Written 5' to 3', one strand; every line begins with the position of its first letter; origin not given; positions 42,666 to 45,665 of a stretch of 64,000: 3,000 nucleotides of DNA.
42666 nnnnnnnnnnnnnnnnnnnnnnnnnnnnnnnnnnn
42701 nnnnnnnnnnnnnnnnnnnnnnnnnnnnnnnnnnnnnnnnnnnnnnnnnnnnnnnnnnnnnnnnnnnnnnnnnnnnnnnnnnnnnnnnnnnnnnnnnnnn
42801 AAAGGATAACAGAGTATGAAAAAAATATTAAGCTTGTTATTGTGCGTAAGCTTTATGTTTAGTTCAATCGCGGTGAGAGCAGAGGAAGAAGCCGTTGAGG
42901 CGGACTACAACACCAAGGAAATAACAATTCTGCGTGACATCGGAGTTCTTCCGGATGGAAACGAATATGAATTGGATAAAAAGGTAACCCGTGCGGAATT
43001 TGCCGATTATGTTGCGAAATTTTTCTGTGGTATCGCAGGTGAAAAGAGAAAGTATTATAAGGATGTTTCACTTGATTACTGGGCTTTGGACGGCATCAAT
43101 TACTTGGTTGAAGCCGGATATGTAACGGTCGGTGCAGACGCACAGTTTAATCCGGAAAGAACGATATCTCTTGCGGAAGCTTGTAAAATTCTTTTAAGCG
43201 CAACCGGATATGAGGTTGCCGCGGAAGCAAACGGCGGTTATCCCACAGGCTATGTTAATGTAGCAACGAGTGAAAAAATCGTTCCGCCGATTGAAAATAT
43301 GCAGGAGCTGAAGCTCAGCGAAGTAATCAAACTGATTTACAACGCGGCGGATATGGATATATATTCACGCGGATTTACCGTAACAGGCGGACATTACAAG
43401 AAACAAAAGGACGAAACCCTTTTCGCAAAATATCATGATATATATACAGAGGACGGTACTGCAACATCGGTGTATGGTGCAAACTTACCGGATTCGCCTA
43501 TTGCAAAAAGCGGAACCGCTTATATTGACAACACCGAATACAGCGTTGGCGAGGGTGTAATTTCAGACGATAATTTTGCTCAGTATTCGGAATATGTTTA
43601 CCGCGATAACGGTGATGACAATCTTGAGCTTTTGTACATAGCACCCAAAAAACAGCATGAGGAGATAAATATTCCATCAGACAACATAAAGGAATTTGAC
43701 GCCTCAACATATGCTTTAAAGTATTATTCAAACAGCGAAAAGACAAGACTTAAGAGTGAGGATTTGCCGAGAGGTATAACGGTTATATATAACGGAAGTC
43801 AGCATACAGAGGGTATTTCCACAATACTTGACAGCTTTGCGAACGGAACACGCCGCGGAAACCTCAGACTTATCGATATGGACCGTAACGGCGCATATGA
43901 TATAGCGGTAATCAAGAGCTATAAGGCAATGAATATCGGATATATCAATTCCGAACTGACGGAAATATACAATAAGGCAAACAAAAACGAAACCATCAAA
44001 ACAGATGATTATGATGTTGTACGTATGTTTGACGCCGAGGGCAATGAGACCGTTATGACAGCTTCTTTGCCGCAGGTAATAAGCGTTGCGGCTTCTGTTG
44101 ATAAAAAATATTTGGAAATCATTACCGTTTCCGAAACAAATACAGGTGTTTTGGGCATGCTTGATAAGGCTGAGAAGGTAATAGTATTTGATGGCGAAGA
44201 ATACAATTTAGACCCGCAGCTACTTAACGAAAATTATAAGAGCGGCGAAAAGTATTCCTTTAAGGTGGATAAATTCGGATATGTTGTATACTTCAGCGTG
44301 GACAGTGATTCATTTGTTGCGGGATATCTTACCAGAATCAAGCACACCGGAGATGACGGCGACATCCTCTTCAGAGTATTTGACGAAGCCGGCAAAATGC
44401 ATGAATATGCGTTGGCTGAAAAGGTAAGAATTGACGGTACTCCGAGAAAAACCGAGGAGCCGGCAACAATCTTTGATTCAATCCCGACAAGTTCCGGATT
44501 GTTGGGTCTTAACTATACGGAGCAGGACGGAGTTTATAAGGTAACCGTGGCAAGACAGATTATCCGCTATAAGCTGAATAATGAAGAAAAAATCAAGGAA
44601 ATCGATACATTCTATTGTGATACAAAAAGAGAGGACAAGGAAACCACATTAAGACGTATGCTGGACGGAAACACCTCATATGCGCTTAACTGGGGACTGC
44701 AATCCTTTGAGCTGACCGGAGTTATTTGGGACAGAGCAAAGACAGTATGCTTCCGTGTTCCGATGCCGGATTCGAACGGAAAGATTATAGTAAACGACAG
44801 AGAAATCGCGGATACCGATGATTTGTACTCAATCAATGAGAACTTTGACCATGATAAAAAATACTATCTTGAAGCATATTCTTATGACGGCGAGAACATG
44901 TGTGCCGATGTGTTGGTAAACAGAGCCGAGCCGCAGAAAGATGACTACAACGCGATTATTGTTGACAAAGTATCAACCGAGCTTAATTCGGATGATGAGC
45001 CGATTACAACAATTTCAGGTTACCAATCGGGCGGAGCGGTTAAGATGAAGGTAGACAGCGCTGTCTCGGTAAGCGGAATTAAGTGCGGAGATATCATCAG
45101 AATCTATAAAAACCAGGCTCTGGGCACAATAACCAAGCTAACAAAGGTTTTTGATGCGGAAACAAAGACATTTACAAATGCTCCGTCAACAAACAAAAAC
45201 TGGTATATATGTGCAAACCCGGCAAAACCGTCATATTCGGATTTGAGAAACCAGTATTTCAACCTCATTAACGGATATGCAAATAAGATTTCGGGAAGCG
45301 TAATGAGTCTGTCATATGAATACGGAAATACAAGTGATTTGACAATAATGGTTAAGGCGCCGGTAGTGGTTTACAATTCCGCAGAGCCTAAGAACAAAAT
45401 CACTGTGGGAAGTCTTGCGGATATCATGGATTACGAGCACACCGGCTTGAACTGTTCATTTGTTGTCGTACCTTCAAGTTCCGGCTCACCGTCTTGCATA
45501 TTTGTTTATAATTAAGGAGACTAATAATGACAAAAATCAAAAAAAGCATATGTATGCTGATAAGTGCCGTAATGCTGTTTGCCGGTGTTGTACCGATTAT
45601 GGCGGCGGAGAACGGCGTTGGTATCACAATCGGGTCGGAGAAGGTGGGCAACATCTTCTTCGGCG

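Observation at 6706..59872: Two permuted paralogous surface-glycan loci sit side by side and fill about 50 kb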

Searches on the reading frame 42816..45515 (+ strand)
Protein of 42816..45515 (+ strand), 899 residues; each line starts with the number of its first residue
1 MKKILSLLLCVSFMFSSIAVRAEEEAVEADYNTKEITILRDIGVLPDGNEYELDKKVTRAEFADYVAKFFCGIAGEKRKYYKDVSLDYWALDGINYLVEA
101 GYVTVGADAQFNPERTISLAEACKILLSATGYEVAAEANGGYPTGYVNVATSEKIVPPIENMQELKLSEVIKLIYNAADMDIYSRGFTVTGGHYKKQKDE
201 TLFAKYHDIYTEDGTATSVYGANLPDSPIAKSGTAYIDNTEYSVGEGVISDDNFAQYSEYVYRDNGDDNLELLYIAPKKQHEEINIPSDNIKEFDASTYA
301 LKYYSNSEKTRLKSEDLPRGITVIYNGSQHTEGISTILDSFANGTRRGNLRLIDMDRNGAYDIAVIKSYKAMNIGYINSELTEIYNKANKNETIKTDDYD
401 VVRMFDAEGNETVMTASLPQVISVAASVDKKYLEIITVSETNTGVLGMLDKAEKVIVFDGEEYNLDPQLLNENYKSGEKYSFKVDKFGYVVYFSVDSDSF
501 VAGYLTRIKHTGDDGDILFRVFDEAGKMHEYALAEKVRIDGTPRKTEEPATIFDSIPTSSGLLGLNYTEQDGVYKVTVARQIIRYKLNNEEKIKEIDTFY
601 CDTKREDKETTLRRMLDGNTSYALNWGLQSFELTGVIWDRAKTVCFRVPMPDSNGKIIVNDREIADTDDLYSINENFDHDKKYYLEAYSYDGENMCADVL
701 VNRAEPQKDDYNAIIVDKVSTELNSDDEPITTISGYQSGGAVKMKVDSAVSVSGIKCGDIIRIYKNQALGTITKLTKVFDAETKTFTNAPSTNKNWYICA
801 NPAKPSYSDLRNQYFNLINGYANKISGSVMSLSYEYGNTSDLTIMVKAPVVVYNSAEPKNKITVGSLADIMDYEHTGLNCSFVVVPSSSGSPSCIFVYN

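Call 4: search_protein_families(library=pfam, proteins=[window:42816-45515:+], max_evalue=0.01)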
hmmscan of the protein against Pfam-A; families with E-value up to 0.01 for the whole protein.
window:42816-45515:+ (899 aa): 1 family
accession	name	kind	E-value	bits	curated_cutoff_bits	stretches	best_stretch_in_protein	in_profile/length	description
PF00395.25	SLH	-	2.7e-07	30.9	20.8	1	81-123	2-44/44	S-layer homology domain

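Call 20: find_homologous_proteins(query=window:42816-45515:+, max_evalue=0.00001)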
Query window:42816-45515:+ (899 aa): 65 proteins with E <= 0.00001 among 8000 candidates.
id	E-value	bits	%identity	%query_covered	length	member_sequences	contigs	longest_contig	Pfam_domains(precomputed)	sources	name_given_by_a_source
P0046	0.0e+0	1991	100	99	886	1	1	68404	PF00395.26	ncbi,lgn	-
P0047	0.0e+0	1064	53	100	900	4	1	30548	PF00395.26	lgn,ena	-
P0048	1.3e-192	660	39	100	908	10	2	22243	-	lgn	-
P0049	2.4e-182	626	38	100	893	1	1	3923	PF00395.26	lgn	-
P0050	9.3e-171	588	37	100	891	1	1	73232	PF00395.26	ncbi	-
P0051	1.6e-116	409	33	100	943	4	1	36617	PF00395.26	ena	-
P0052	5.5e-93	331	28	100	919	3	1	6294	PF00395.26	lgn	-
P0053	1.9e-87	312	28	96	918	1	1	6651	PF00395.26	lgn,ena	-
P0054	8.0e-69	251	28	100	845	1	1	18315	PF00395.26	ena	-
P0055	5.5e-65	238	26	100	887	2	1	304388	-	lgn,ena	-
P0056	6.6e-63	231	28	100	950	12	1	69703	PF00395.26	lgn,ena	-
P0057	1.8e-53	200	30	68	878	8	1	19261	PF00395.26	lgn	-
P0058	3.0e-51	193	27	100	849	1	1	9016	PF00395.26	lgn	-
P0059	3.0e-46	176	28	62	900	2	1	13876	-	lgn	-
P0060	5.0e-46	175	25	100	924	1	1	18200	PF00395.26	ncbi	-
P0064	1.9e-38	150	26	83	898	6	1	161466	PF00395.26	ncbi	-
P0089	1.1e-16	78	24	88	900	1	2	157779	PF00395.26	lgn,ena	-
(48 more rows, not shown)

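Call 23: search_solved_structures(query=A2, max_evalue=1)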
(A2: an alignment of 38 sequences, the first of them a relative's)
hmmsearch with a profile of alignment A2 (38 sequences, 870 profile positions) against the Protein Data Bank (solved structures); distinct sequences matched with E-value up to 1: 17.
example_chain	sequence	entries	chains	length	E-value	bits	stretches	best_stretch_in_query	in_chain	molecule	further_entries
6bt4_A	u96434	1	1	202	1.4e-24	89.3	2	80-132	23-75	S-layer protein sap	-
3pyw_A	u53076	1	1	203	2.5e-24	88.5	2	81-132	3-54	S-layer protein sap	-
9g93_A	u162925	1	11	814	1.4e-21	79.3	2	77-132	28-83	S-layer protein sap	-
6cwc_A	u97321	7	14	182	1.1e-15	59.9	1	23-177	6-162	Surface (S-) layer glycoprotein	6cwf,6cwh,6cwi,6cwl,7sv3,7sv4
6cwm_A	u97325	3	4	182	5.1e-15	57.7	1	23-177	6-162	Surface (S-) layer glycoprotein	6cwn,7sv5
6cwr_A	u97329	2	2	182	7.2e-15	57.2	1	23-177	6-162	Surface (S-) layer glycoprotein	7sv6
8bys_A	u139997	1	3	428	6.4e-12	47.4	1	62-132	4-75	S-layer homology domain-containing protein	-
4aq1_A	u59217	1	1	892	1.5e-11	46.1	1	29-131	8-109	SBSB PROTEIN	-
4aq1_C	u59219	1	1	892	1.5e-11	46.1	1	29-131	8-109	SBSB PROTEIN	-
8bz2_A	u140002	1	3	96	1.6e-11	46.1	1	81-132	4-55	S-layer homology domain-containing protein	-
8bym_A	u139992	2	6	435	1e-10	43.4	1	79-132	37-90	S-layer homology domain-containing protein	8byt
7zgx_A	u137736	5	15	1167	3.7e-06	28.3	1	83-131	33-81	S-layer protein SlpA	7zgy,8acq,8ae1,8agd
9o7t_A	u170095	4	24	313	0.067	14.2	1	688-768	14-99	Cmp-binding-factor 1 | YhaM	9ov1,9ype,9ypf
5yfj_A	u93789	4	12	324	0.15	13.1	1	707-806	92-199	Ribose 1,5-bisphosphate isomerase | Ribose-1,5-bisphosphate isomerase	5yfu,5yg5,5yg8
5yft_A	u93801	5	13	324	0.16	13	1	707-806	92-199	Ribose 1,5-bisphosphate isomerase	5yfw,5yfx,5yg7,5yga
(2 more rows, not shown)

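Call 47: predict_structure(alignment_id=A2)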
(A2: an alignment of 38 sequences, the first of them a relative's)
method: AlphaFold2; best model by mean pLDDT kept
length: 886 residues; sequences in the alignment: 38
mean_pLDDT: 87.0   pTM: 0.54
mean pLDDT of the five models: 87.0, 87.0, 86.2, 85.8, 85.6
residues with pLDDT >= 90: 444; 70-90: 397; 50-70: 27; < 50: 18
segments of 3 or more residues with pLDDT < 50: 1-18
pLDDT, mean of each block of 10 residues (from residue 1): 32 43 89 80 94 86 80 90 90 90 95 91 89 92 89 93 91 71 83 92 93 91 94 86 92 89 81 92 93 89 91 92 91 93 86 94 78 81 92 88 79 94 89 88 93 85 83 91 79 86 87 88 90 91 87 87 88 87 88 80 90 84 81 89 84 84 80 86 88 86 95 91 94 91 95 85 94 90 88 80 92 91 84 89 88 92 93 88 94
secondary structure, 60 per line:
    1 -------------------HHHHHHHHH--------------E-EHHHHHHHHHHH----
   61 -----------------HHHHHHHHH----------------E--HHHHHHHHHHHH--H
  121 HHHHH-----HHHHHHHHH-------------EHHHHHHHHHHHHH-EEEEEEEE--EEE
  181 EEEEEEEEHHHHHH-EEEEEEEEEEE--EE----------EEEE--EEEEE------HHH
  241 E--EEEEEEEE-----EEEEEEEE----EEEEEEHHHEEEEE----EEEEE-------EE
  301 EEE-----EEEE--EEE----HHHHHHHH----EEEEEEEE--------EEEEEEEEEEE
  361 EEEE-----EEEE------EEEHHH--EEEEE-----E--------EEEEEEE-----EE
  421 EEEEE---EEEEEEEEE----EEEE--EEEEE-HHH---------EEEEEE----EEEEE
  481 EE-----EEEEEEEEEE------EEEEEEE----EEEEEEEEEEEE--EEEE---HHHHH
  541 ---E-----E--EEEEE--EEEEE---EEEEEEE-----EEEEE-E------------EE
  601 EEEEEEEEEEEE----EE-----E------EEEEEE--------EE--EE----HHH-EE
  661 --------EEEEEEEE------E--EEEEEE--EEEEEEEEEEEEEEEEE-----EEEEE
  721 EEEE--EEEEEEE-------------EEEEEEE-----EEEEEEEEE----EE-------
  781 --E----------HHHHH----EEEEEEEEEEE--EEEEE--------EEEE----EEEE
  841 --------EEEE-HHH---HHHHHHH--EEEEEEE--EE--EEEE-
elements in order (helices of 4 or more, strands of 3 or more residues): H20-28 H46-56 H78-86 H106-117 H120-125 H131-139 H154-166 E168-175 E178-188 H189-194 E196-206 E221-224 E227-231 E244-251 E257-264 E269-274 E278-282 E287-291 E299-303 E309-312 E315-317 H322-329 E334-341 E350-364 E370-373 E380-382 E388-392 E407-413 E419-425 E429-437 E442-445 E448-452 E466-471 E476-482 E488-497 E504-510 E515-526 E529-532 H536-540 E553-557 E560-564 E568-574 E580-584 E599-612 E631-636 E669-676 E686-691 E694-710 E716-724 E727-733 E747-753 E759-767 H794-798 E803-813 E816-820 E829-832 E837-840 E849-852 H860-866 E869-875 E882-885

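Call 50: fold_search(model_id=the predicted structure, library=pdb)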
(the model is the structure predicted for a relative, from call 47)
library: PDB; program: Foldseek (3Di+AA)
matches with E <= 10: 849; with E <= 0.001: 35
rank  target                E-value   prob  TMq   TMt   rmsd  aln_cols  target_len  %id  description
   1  6cwh_C                1.9e-06  1.00  0.15  0.74   3.7       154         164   21  Crystal structure of SpaA-SLH in complex with 4,6-Pyr-beta-D-ManNAcOMe (P1) (released 2018-08-15)
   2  6cwr                  3.2e-06  1.00  0.15  0.74   4.1       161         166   20  Crystal structure of SpaA-SLH/G46A/G109A in complex with 4,6-Pyr-beta-D-ManNAcOMe (released 2018-08-15)
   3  7sv5_B                6.5e-06  1.00  0.15  0.72   3.4       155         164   21  Crystal structure of SpaA-SLH/G109A in complex with 4,6-Pyr-beta-D-ManNAc-(1->4)-beta-D-GlcNAcOMe (released 2022-03-09)
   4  7sv3                  6.5e-06  1.00  0.15  0.71   4.1       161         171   20  Crystal structure of SpaA-SLH in complex with 4,6-Pyr-beta-D-ManNAc-(1->4)-beta-D-GlcNAcOMe (released 2022-03-09)
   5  6zue_A                6.5e-06  0.30  0.07  0.06  37.0       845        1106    8  Crystal structure of human DDB1 bound to human DCAF1 (amino acid residues 1046-1396) (released 2021-07-28)
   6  6cwm                  7.7e-06  1.00  0.15  0.70   4.3       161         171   20  Crystal structure of SpaA-SLH/G109A (released 2018-08-15)
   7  7sv6                  9.0e-06  1.00  0.16  0.77   3.3       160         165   22  Crystal structure of SpaA-SLH/G46A/G109A in complex with 4,6-Pyr-beta-D-ManNAc-(1->4)-beta-D-GlcNAcOMe (released 2022-03-09)
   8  7sv5_A                9.0e-06  1.00  0.15  0.71   4.3       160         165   21  Crystal structure of SpaA-SLH/G109A in complex with 4,6-Pyr-beta-D-ManNAc-(1->4)-beta-D-GlcNAcOMe (released 2022-03-09)
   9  9a40_C                9.0e-06  0.30  0.07  0.06  34.5       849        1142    8  model of Cullin4 (released 2024-09-18)
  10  7sv4                  9.5e-06  1.00  0.15  0.70   3.9       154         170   21  Crystal structure of SpaA-SLH in complex with 4,6-Pyr-beta-D-ManNAc-(1->4)-beta-D-GlcNAc-(1->3)-4,6-Pyr-beta-D-ManNAcOMe (released 2022-03-09)
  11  3ei1_A                1.1e-05  0.20  0.06  0.06  36.4       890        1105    7  Structure of hsDDB1-drDDB2 bound to a 14 bp 6-4 photoproduct containing DNA-duplex (released 2009-01-20)
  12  3ei2_A                1.3e-05  0.23  0.06  0.05  37.5       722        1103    8  Structure of hsDDB1-drDDB2 bound to a 16 bp abasic site containing DNA-duplex (released 2009-01-20)
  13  3pyw                  1.4e-05  1.00  0.16  0.72   3.0       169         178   19  The structure of the SLH domain from B. anthracis surface array protein at 1.8A (released 2011-04-27)
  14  8ojh_A                1.4e-05  0.28  0.07  0.06  35.4       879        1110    8  Crystal structure of human CRBN-DDB1 in complex with compound 4 (released 2023-07-19)
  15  6cwn                  1.6e-05  1.00  0.15  0.74   3.4       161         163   22  Crystal structure of SpaA-SLH/G109A in complex with 4,6-Pyr-beta-D-ManNAcOMe (released 2018-08-15)
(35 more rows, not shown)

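Call 103: find_encoding_contigs(protein=P0055, flank=10000, max_places=1)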
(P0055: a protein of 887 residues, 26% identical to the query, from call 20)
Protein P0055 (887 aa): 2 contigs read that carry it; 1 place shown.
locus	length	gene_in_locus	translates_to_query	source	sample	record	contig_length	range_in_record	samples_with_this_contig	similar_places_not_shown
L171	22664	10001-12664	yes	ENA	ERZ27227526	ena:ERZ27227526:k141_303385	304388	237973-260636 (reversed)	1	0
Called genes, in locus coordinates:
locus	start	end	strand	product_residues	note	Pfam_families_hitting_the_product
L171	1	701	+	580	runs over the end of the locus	PF17996:CE2_N (faint), PF00657:Lipase_GDSL, PF13472:Lipase_GDSL_2, PF16255:Lipase_GDSL_lke (faint)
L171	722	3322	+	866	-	PF13385:Laminin_G_3 (faint), PF22585:Sialidase-like_CBM (faint), PF19559:DUF6081 (faint)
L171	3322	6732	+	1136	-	PF13385:Laminin_G_3 (faint)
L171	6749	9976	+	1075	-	PF00395:SLH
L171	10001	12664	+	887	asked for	-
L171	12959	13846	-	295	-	PF02311:AraC_binding (weak), PF12833:HTH_18, PF00165:HTH_AraC (weak)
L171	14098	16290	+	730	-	PF01229:Glyco_hydro_39 (weak), PF11790:Glyco_hydro_cc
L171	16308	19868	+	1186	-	PF06452:CBM9_1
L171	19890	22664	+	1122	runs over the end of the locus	PF13205:Big_5 (weak)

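Call 104: find_encoding_contigs(protein=P0064, flank=10000, max_places=1)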
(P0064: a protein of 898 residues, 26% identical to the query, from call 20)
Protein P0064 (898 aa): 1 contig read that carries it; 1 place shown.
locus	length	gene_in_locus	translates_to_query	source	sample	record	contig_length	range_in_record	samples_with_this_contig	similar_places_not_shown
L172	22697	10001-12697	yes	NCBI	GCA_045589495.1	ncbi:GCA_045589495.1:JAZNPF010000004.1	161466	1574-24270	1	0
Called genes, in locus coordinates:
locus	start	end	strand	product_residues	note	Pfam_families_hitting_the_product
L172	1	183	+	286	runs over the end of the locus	PF02195:ParB_N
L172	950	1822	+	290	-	PF12834:Phage_int_SAM_2, PF02899:Phage_int_SAM_1, PF13495:Phage_int_SAM_4 (weak), PF00589:Phage_integrase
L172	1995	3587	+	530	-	PF00239:Resolvase, PF07508:Recombinase, PF13408:Zn_ribbon_recom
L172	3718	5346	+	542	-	PF13416:SBP_bac_8 (weak)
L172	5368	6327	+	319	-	PF00528:BPD_transp_1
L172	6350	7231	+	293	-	PF00528:BPD_transp_1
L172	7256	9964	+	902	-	PF09092:Lyase_N, PF09093:Lyase_catalyt, PF02278:Lyase_8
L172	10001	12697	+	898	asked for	PF00395:SLH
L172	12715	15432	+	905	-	PF16403:Bact_surface_Ig-like, PF00754:F5_F8_type_C, PF22633:F5_F8_type_C_2, PF20578:aBig_2, PF00395:SLH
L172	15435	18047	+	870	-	-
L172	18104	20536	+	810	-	PF16709:SCAB-Ig (faint), PF23197:IG_AIR9 (weak)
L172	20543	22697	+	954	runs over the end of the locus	PF07940:Hepar_II_III_C (weak)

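Call 105: find_encoding_contigs(protein=P0089, flank=10000, max_places=1)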
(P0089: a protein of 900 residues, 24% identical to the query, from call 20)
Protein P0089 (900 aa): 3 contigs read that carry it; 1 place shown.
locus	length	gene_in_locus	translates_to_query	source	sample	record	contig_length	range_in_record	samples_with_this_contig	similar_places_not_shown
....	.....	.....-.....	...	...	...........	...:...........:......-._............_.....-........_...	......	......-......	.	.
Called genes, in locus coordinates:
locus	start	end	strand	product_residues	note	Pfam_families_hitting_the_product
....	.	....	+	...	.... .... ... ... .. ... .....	-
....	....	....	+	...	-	-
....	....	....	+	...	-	-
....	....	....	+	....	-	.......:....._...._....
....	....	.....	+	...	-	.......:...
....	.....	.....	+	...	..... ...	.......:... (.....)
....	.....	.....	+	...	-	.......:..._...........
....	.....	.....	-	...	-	-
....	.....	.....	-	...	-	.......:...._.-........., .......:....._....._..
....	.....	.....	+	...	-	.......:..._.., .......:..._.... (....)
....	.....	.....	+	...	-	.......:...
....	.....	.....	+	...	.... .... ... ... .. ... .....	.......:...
